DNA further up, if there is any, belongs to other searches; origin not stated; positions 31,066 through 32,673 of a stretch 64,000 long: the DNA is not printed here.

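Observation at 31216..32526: Unusual fusion of a zinc-ribbon Nudix hydrolase (NudC-like) to a TrmI-type tRNA m1A methyltransferase, immediately downstream of nadA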

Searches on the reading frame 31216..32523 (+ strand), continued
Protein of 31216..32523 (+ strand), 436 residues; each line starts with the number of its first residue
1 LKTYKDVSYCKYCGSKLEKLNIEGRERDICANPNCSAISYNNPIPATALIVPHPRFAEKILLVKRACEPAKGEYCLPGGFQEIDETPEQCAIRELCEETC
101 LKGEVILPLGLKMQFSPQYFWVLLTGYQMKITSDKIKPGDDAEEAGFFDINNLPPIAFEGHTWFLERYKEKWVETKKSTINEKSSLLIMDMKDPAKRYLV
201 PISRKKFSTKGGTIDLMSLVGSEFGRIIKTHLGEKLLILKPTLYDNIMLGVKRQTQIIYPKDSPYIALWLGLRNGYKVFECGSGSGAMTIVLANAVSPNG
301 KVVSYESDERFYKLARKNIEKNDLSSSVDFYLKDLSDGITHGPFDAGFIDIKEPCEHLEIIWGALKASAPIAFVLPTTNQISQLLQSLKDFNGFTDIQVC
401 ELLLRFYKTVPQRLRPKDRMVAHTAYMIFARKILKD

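Call 29: search_protein_families(library=pfam, proteins=[P0248, P0321, P0335, P0282, P0312, P0354, P0381, P0346, P0342, P0309], max_evalue=0.0001)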
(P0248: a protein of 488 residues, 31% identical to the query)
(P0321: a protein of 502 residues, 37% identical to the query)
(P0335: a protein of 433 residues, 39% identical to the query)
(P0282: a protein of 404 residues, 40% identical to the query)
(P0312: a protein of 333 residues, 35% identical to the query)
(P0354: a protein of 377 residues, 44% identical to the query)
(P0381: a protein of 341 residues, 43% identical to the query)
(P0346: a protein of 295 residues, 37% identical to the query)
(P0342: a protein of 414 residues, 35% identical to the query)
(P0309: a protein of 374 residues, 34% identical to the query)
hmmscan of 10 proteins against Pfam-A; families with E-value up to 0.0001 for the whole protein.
P0248 (488 aa): 9 families
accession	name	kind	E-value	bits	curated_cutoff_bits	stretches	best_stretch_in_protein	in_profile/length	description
PF08704.16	GCD14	-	1.3e-78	264.5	26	2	57-233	2-182/247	tRNA methyltransferase complex GCD14 subunit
PF13847.12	Methyltransf_31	-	5.6e-13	49.2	27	1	95-219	3-113/145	Methyltransferase domain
PF13649.12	Methyltransf_25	-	6.9e-09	36.7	27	1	99-180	1-80/97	Methyltransferase domain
PF13578.12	Methyltransf_24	-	1.3e-07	32.9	26.3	0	100-177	1-81/105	Methyltransferase domain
PF05175.20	MTS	-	2.1e-07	31.2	23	1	96-169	32-103/170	Methyltransferase small domain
PF01135.25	PCMT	-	2.2e-07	31.3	20.3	1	67-162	45-139/210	Protein-L-isoaspartate(D-aspartate) O-methyltransferase (PCMT)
PF08241.18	Methyltransf_11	-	6.4e-07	30.4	21.2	0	101-181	2-78/95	Methyltransferase domain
PF12847.13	Methyltransf_18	-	1.7e-05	25.3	27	0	93-169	12-87/151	Methyltransferase domain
PF06325.19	PrmA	-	2e-05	24.7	22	1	94-219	160-281/296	Ribosomal protein L11 methyltransferase (PrmA)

P0321 (502 aa): 9 families
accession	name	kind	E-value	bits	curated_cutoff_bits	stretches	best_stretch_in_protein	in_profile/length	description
PF08704.16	GCD14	-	3.6e-37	128.8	26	1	314-479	14-183/247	tRNA methyltransferase complex GCD14 subunit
PF13419.12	HAD_2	-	1.4e-32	113.7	23.8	1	20-207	2-178/178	Haloacid dehalogenase-like hydrolase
PF00702.32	Hydrolase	-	2.9e-20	73.9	26.4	1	20-201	5-191/191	haloacid dehalogenase-like hydrolase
PF13847.12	Methyltransf_31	-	5.1e-08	33.1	27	1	340-453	3-124/145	Methyltransferase domain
PF01135.25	PCMT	-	3.3e-07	30.7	20.3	1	312-401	45-133/210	Protein-L-isoaspartate(D-aspartate) O-methyltransferase (PCMT)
PF12710.13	HAD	-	1.8e-06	28.9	27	1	20-187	2-178/189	haloacid dehalogenase-like hydrolase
PF13649.12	Methyltransf_25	-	1e-05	26.5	27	1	344-436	1-97/97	Methyltransferase domain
PF02475.24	TRM5-TYW2_MTfase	-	6.2e-05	23.5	28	0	339-437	35-132/164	TRM5/TYW2 methyltransferase domain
PF05175.20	MTS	-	8e-05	22.8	23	0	341-415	32-103/170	Methyltransferase small domain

P0335 (433 aa): 4 families
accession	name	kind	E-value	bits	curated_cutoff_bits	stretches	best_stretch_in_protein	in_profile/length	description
PF08704.16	GCD14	-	1e-26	94.6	26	1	208-372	21-184/247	tRNA methyltransferase complex GCD14 subunit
PF13847.12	Methyltransf_31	-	2.5e-10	40.6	27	1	227-340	3-119/145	Methyltransferase domain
PF01135.25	PCMT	-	4.3e-08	33.6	20.3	1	216-283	62-128/210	Protein-L-isoaspartate(D-aspartate) O-methyltransferase (PCMT)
PF01596.23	Methyltransf_3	-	1.7e-06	28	22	1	212-309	28-128/204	O-methyltransferase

P0282 (404 aa): 3 families
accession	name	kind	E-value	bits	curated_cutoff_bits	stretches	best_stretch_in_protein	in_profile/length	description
PF08704.16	GCD14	-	1e-22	81.5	26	1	183-346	11-178/247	tRNA methyltransferase complex GCD14 subunit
PF01135.25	PCMT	-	6.7e-09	36.3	20.3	1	187-262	48-123/210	Protein-L-isoaspartate(D-aspartate) O-methyltransferase (PCMT)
PF13847.12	Methyltransf_31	-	9.4e-06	25.8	27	1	210-262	1-53/145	Methyltransferase domain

P0312 (333 aa): 3 families
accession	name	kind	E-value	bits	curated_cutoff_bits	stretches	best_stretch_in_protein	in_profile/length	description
PF00293.34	NUDIX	-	2.6e-43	147.7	21.1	2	36-157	3-133/134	NUDIX domain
PF14815.12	NUDIX_4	-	7.9e-11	42.2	35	1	41-154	4-110/113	NUDIX domain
PF24042.1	DUF7351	-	2e-05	24.8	31.2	0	4-41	4-41/177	Domain of unknown function (DUF7351)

P0354 (377 aa): 2 families
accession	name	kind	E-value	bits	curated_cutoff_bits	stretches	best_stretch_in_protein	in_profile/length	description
PF02581.23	TMP-TENI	-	1.3e-60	204.2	27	1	188-358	4-179/180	Thiamine monophosphate synthase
PF00293.34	NUDIX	-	6.5e-21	75.2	21.1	1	40-159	4-132/134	NUDIX domain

P0381 (341 aa): 2 families
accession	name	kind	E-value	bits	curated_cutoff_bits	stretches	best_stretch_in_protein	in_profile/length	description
PF00293.34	NUDIX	-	1e-17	64.8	21.1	1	41-153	4-124/134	NUDIX domain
PF14803.11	Zn_ribbon_Nudix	-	2.9e-05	24.3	25.6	1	7-36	2-33/34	Nudix N-terminal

P0346 (295 aa): 3 families
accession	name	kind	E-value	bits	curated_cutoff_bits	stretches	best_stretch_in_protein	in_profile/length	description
PF00293.34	NUDIX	-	1.8e-41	141.7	21.1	2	171-288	4-133/134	NUDIX domain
PF14803.11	Zn_ribbon_Nudix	-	7e-08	32.7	25.6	1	6-36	2-34/34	Nudix N-terminal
PF22327.2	Nudt16-like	-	1.1e-06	29.2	27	0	197-227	37-68/161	U8 snoRNA-decapping enzyme-like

P0342 (414 aa): 7 families
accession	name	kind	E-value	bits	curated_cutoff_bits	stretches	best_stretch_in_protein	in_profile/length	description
PF08704.16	GCD14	-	1.8e-31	110.2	26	1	104-276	4-181/247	tRNA methyltransferase complex GCD14 subunit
PF14801.12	TrmI-like_N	-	8.1e-10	38.9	24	1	49-92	4-47/50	TrmI-like N-terminal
PF13847.12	Methyltransf_31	-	7.3e-09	35.9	27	1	141-203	4-65/145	Methyltransferase domain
PF01135.25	PCMT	-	4.2e-08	33.7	20.3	1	112-191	45-124/210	Protein-L-isoaspartate(D-aspartate) O-methyltransferase (PCMT)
PF13649.12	Methyltransf_25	-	3.4e-07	31.3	27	1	144-197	1-51/97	Methyltransferase domain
PF01209.24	Ubie_methyltran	-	2.7e-05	24.1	20.1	1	138-196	45-102/233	ubiE/COQ5 methyltransferase family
PF12847.13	Methyltransf_18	-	2.8e-05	24.6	27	0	140-200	14-73/151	Methyltransferase domain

P0309 (374 aa): 5 families
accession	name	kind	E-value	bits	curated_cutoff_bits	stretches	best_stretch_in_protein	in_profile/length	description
PF08704.16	GCD14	-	1.9e-29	103.5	26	1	165-344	5-185/247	tRNA methyltransferase complex GCD14 subunit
PF14801.12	TrmI-like_N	-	2e-15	56.9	24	1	108-155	3-50/50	TrmI-like N-terminal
PF01135.25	PCMT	-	5.1e-09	36.7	20.3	1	172-248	45-121/210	Protein-L-isoaspartate(D-aspartate) O-methyltransferase (PCMT)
PF13847.12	Methyltransf_31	-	1.4e-07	31.7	27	1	200-306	3-113/145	Methyltransferase domain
PF13649.12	Methyltransf_25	-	1.7e-05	25.8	27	1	204-298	1-97/97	Methyltransferase domain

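Call 31: list_cluster_members(proteins=[window:31216-32523:+, window:30223-31158:+, window:32528-35434:+, window:28958-30010:-])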
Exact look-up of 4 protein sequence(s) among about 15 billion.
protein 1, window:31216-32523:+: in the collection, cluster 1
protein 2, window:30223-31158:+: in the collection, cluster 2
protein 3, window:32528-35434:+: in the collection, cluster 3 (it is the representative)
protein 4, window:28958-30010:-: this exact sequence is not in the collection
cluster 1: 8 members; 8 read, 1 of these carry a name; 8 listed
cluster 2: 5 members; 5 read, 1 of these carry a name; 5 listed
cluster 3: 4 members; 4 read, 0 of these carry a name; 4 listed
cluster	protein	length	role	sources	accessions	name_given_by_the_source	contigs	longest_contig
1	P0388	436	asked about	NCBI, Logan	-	-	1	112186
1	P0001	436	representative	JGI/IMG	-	tRNA (adenine57-N1/adenine58-N1)-methyltransferase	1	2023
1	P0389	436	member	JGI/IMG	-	-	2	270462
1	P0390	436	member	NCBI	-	-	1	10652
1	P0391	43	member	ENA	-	-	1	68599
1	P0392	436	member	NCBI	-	-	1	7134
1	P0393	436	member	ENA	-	-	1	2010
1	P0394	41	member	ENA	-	-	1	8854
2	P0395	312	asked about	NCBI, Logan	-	-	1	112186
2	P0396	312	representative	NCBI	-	-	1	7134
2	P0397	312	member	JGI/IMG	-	quinolinate synthase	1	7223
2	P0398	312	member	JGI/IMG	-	-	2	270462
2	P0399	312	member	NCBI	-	-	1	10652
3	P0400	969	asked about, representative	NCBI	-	-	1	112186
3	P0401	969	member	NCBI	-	-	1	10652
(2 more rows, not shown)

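Call 32: find_encoding_contigs(protein=window:31216-32523:+, flank=3000, max_places=4)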
Protein window:31216-32523:+ (436 aa): 1 contig read that carries it; 1 place shown.
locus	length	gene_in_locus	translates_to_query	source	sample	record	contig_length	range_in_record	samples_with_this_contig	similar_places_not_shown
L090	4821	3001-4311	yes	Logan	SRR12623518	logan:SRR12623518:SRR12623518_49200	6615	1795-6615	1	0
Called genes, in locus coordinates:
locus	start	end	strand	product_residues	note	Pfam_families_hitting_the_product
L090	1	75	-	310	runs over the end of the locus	PF00483:NTP_transferase, PF12804:NTP_transf_3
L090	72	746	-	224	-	-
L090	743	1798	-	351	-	PF04015:DUF362, PF17179:Fer4_22 (faint), PF13183:Fer4_8 (faint), PF00037:Fer4 (weak), PF13237:Fer4_10, PF14697:Fer4_21, PF12838:Fer4_7, PF13187:Fer4_9, +4 more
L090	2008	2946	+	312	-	PF02445:NadA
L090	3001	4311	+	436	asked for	PF00293:NUDIX, PF01135:PCMT, PF08704:GCD14, PF13847:Methyltransf_31 (weak)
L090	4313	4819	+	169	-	?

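Call 33: find_encoding_contigs(protein=P0389, flank=3000, max_places=4)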
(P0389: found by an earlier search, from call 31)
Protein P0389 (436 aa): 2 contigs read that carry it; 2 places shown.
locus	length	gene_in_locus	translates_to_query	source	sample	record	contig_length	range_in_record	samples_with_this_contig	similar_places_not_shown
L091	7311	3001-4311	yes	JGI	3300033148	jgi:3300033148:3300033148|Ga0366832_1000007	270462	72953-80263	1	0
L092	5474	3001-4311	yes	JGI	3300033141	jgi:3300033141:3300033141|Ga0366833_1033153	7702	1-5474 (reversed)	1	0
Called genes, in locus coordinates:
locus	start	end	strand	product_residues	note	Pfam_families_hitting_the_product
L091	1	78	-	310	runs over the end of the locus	PF00483:NTP_transferase, PF12804:NTP_transf_3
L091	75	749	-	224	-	-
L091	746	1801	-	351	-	PF04015:DUF362, PF00037:Fer4 (weak), PF12837:Fer4_6 (weak), PF13237:Fer4_10, PF12838:Fer4_7, PF13187:Fer4_9, PF14697:Fer4_21, PF00037:Fer4 (weak), +5 more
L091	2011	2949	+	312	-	PF02445:NadA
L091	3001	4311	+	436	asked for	PF00293:NUDIX, PF01135:PCMT, PF08704:GCD14, PF13847:Methyltransf_31 (weak)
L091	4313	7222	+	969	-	PF12705:PDDEXK_1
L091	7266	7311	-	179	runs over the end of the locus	PF13886:TM7S3_TM198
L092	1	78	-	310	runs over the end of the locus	PF00483:NTP_transferase, PF12804:NTP_transf_3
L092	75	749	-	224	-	-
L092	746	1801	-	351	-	PF04015:DUF362, PF00037:Fer4 (weak), PF12837:Fer4_6 (weak), PF13237:Fer4_10, PF12838:Fer4_7, PF13187:Fer4_9, PF14697:Fer4_21, PF00037:Fer4 (weak), +5 more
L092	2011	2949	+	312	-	PF02445:NadA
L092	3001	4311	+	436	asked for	PF00293:NUDIX, PF01135:PCMT, PF08704:GCD14, PF13847:Methyltransf_31 (weak)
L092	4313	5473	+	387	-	?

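Call 62: find_encoding_contigs(protein=P0005, flank=4000, max_places=2)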
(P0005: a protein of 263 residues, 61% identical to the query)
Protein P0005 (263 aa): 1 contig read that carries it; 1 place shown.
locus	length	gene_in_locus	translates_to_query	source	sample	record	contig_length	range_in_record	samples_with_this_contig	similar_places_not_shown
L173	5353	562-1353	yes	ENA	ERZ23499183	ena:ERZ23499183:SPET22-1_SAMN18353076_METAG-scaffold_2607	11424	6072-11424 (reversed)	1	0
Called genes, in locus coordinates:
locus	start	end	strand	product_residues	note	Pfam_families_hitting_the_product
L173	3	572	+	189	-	?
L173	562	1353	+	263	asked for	PF01135:PCMT, PF01596:Methyltransf_3 (weak), PF08704:GCD14, PF13847:Methyltransf_31 (weak)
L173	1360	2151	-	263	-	PF02361:CbiQ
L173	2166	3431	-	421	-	PF13717:Zn_ribbon_4 (weak), PF23451:Zn_ribbon_PaaD (faint), PF25206:DUF7836 (faint)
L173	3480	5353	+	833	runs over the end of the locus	PF00483:NTP_transferase, PF12804:NTP_transf_3 (faint), PF25084:LbH_EIF2B, PF24894:Hexapep_GlmU (weak), PF25087:GMPPB_C, PF02878:PGM_PMM_I, PF02879:PGM_PMM_II, PF02880:PGM_PMM_III, +1 more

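Call 63: find_encoding_contigs(protein=P0014, flank=4000, max_places=2)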
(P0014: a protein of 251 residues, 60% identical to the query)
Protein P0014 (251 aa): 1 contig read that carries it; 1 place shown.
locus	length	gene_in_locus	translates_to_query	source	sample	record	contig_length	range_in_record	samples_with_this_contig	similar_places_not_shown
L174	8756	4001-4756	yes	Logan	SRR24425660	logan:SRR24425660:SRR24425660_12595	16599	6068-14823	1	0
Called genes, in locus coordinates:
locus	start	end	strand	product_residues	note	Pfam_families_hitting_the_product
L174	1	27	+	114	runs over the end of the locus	-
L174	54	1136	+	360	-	PF01116:F_bP_aldolase, PF08013:GatZ_KbaZ-like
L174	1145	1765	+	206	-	-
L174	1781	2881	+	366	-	PF01699:Na_Ca_ex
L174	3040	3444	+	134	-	-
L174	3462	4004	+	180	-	PF00293:NUDIX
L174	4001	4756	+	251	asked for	PF01135:PCMT, PF08704:GCD14, PF01596:Methyltransf_3 (weak), PF00398:RrnaAD (weak), PF13847:Methyltransf_31 (weak)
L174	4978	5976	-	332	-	PF00044:Gp_dh_N, PF02800:Gp_dh_C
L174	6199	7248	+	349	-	PF00266:Aminotran_5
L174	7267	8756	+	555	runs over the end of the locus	PF02401:LYTB, PF01040:UbiA (weak)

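Call 64: find_encoding_contigs(protein=P0013, flank=4000, max_places=2)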
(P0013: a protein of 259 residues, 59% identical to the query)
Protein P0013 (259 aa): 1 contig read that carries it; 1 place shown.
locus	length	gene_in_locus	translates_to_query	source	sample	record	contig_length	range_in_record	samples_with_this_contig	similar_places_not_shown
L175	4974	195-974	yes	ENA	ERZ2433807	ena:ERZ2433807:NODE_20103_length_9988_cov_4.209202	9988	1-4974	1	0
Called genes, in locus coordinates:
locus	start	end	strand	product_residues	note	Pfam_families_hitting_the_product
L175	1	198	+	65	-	?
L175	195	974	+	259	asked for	PF01135:PCMT, PF08704:GCD14, PF00398:RrnaAD (weak), PF13847:Methyltransf_31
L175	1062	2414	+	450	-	PF00206:Lyase_1, PF10397:ADSL_C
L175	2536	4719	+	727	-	PF03065:Glyco_hydro_57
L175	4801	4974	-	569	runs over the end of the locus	PF13624:SurA_N_3 (faint), PF13145:Rotamase_2, PF13616:Rotamase_3, PF00639:Rotamase, PF13145:Rotamase_2, PF00639:Rotamase, PF13616:Rotamase_3 (weak)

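Call 77: predict_structure(alignment_id=A6)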
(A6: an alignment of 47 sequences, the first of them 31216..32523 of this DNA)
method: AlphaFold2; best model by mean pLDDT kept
length: 436 residues; sequences in the alignment: 47
mean_pLDDT: 65.6   pTM: 0.46
mean pLDDT of the five models: 65.6, 65.0, 64.9, 64.8, 64.2
residues with pLDDT >= 90: 123; 70-90: 78; 50-70: 99; < 50: 136
segments of 3 or more residues with pLDDT < 50: 1-4, 178-180, 252-309, 333-347, 359-380, 393-398, 416-436
pLDDT, mean of each block of 10 residues (from residue 1): 62 91 84 86 87 90 95 97 92 97 94 89 95 92 96 96 94 59 66 68 79 75 60 70 57 33 24 28 25 26 33 65 63 46 44 51 41 44 53 49 52 47 38 39
secondary structure, 60 per line:
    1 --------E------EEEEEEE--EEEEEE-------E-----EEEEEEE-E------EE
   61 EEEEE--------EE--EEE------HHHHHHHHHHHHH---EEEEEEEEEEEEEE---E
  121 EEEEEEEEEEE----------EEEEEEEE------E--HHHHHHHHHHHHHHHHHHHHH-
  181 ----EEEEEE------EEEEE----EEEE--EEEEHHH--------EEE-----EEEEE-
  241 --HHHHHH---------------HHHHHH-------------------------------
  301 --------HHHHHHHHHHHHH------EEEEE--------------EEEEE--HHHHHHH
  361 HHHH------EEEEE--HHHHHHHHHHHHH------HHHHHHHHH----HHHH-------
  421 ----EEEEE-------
elements in order: E16-22 E25-30 E44-50 E59-65 E78-80 H87-99 E103-116 E120-131 E142-149 H159-179 E185-190 E197-201 E206-209 E212-215 E227-229 E235-239 H243-248 H264-269 H309-321 E328-332 E347-351 H354-364 E371-375 H378-390 H397-405 H410-413 E425-429
